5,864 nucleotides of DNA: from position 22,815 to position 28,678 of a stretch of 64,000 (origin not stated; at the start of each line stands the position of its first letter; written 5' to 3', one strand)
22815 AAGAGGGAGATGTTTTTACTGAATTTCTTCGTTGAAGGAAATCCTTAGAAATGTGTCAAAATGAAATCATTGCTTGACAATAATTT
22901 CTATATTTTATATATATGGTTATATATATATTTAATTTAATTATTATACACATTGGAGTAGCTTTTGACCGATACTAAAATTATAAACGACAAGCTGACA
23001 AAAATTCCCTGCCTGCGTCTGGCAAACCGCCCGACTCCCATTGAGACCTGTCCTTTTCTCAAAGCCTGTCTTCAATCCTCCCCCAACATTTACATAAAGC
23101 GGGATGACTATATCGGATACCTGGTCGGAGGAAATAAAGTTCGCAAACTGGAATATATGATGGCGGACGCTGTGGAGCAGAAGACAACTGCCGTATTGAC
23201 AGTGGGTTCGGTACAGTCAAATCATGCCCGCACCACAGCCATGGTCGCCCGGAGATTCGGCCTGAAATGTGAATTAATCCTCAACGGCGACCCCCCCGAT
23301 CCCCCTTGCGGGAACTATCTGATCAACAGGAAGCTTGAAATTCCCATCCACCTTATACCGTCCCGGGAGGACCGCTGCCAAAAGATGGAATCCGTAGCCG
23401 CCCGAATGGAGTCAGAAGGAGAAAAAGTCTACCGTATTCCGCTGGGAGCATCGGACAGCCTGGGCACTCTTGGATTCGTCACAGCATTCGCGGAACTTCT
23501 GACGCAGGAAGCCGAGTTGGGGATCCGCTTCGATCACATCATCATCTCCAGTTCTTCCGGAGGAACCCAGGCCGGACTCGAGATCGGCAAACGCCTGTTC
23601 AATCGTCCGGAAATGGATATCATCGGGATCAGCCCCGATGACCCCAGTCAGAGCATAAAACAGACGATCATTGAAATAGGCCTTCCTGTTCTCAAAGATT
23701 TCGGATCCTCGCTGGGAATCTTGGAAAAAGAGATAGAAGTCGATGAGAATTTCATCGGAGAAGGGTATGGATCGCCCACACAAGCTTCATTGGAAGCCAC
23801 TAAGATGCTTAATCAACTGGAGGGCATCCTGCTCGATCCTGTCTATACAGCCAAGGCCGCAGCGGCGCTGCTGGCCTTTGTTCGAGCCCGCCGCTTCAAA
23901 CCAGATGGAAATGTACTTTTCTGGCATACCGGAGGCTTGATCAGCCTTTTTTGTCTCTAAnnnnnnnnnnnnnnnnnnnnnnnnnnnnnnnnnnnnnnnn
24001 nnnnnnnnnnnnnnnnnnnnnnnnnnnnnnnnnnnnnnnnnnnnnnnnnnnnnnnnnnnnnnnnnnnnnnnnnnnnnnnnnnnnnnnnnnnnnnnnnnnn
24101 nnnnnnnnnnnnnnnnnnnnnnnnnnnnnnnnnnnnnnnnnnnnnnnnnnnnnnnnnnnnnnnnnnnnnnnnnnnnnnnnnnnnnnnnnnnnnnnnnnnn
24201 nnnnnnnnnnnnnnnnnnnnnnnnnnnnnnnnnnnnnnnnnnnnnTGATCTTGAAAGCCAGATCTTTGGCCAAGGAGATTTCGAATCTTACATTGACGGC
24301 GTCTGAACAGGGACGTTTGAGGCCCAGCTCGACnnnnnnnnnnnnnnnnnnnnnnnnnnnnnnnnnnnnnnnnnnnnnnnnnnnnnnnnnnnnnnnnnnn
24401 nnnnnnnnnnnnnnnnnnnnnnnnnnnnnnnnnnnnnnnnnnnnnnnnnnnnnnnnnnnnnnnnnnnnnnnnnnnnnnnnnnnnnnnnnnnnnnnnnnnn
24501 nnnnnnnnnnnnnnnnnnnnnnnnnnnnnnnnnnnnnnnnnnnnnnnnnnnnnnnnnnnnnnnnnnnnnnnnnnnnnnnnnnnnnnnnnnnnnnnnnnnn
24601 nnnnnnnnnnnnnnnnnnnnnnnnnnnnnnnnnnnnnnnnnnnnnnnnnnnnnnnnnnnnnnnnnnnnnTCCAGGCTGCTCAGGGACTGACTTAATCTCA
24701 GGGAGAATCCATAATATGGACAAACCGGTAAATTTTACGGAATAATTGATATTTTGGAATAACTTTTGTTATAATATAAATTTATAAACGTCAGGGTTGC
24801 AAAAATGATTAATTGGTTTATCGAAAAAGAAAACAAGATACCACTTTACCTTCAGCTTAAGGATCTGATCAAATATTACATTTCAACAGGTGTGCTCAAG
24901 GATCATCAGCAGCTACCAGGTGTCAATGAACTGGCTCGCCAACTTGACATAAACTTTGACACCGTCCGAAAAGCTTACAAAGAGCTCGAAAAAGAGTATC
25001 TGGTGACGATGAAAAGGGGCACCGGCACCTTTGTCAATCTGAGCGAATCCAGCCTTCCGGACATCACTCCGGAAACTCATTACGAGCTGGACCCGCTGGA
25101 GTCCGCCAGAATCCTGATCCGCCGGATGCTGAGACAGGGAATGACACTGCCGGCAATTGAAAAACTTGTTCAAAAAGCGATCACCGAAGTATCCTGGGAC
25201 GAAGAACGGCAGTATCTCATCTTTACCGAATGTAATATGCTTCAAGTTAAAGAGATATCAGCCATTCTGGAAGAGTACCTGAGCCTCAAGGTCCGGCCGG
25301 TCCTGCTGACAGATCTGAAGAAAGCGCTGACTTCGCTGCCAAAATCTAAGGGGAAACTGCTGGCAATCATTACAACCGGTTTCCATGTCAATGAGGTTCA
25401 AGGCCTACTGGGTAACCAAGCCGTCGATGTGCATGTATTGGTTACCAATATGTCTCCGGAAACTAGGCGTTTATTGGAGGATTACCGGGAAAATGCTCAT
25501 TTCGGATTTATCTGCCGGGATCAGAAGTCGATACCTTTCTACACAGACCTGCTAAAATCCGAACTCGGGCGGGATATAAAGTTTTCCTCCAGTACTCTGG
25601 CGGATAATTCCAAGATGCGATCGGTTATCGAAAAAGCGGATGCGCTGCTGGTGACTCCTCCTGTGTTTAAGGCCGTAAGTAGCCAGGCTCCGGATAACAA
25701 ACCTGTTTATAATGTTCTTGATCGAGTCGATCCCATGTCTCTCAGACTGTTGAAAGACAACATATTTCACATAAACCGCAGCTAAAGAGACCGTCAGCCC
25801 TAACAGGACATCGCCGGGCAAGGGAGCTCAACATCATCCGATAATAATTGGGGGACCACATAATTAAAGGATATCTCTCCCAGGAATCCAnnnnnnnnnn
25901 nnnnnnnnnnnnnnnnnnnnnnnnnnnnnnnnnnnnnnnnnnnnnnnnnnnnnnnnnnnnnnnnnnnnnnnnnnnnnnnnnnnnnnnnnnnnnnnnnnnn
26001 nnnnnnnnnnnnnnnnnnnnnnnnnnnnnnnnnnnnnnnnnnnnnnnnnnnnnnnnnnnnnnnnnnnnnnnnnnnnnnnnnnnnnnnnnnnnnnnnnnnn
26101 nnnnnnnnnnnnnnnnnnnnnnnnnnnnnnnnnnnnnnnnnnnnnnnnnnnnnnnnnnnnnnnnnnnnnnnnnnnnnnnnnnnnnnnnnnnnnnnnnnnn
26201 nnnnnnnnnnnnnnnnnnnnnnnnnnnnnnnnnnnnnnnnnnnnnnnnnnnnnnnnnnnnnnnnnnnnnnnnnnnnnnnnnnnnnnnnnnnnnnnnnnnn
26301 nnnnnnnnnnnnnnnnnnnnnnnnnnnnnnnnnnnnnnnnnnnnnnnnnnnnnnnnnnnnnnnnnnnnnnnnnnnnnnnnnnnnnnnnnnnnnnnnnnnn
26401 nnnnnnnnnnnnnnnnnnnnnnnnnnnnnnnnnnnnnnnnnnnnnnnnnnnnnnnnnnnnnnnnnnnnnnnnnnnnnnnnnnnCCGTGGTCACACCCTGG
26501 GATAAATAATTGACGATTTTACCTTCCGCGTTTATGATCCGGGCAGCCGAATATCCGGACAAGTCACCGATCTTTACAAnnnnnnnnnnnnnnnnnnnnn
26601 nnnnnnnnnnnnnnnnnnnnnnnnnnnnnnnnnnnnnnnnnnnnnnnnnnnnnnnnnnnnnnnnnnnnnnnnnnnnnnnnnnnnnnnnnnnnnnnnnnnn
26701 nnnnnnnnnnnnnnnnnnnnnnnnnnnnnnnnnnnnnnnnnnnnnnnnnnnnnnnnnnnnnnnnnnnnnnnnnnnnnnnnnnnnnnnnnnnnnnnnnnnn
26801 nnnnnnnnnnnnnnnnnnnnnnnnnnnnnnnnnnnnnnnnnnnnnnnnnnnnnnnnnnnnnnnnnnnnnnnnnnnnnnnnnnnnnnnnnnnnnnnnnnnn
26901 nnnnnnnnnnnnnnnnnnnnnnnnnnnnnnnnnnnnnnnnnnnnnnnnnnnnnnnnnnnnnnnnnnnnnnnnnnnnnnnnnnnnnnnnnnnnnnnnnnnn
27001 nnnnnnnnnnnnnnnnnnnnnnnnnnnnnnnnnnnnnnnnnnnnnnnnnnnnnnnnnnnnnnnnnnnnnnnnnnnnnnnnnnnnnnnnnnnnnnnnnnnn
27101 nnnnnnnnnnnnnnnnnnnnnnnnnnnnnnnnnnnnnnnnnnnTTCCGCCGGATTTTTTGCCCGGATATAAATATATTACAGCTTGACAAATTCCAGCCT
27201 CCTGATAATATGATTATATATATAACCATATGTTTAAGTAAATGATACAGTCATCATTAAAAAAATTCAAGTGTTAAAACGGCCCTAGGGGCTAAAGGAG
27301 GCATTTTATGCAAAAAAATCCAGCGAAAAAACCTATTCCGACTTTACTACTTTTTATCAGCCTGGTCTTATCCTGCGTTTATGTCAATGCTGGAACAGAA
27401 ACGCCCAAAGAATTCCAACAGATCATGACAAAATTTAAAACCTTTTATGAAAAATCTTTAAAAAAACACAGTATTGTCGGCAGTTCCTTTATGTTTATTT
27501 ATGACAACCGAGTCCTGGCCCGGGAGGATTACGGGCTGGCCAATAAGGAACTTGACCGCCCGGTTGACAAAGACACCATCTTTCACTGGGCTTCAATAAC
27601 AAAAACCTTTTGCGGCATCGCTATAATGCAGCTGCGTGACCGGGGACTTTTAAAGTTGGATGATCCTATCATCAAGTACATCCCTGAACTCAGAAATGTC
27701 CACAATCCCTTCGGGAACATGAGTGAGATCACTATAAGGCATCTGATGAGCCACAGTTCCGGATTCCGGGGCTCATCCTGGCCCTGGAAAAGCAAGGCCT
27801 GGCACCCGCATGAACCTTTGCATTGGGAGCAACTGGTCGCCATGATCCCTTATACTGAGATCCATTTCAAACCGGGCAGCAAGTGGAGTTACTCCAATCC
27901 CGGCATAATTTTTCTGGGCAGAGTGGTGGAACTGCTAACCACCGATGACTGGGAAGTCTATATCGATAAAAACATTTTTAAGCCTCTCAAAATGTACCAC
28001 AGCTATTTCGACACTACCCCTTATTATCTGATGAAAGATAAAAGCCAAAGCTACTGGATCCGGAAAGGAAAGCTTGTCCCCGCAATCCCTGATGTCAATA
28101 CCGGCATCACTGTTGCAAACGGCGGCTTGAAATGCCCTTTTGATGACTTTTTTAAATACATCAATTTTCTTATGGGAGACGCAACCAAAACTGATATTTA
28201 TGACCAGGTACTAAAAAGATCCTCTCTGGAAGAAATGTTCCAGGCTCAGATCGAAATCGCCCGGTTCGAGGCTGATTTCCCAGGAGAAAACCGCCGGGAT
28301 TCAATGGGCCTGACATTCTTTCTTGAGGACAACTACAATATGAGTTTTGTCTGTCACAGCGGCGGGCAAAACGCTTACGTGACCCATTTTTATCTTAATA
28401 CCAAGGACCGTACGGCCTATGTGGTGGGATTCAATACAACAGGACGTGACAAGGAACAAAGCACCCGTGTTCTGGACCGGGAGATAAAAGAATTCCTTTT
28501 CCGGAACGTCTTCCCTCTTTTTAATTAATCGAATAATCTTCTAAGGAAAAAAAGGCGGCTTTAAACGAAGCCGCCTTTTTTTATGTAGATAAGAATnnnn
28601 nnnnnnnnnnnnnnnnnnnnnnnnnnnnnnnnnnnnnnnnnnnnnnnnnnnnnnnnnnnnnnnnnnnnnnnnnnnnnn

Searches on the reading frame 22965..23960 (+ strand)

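Call 75: search_protein_families(library=pfam, proteins=[window:22965-23960:+], max_evalue=0.00001)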
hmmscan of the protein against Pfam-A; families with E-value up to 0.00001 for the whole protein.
window:22965-23960:+ (331 aa): 1 family
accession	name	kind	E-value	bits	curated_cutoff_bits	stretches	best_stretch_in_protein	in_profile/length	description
PF00291.31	PALP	-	1.2e-41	143.4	35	1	18-323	2-295/295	Pyridoxal-phosphate dependent enzyme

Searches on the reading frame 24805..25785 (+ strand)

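Call 75: search_protein_families(library=pfam, proteins=[window:24805-25785:+], max_evalue=0.00001)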
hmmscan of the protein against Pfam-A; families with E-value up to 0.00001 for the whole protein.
window:24805-25785:+ (326 aa): 1 family
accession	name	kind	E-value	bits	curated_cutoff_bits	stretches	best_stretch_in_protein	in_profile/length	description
PF00392.27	GntR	-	4.5e-16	58.7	27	1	14-77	1-64/64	Bacterial regulatory proteins, gntR family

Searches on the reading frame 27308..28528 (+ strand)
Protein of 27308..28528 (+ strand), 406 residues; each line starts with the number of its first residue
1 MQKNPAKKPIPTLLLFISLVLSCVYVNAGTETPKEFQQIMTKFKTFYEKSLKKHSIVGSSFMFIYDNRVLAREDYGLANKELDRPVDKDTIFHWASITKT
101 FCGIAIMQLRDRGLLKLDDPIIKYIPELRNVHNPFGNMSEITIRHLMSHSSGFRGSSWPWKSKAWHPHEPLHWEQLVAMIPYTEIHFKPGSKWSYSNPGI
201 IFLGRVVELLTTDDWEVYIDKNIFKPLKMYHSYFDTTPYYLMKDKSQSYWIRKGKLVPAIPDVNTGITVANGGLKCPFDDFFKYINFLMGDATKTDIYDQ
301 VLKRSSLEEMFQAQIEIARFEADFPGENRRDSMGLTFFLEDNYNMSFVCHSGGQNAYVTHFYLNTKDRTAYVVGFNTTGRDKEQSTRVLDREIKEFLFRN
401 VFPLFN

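Call 75: search_protein_families(library=pfam, proteins=[window:27308-28528:+], max_evalue=0.00001)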
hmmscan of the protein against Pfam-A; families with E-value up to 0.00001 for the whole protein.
window:27308-28528:+ (406 aa): 1 family
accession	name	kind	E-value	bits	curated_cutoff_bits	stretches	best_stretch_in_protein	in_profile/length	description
PF00144.29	Beta-lactamase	-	1.9e-55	188.8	27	1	46-385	4-319/329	Beta-lactamase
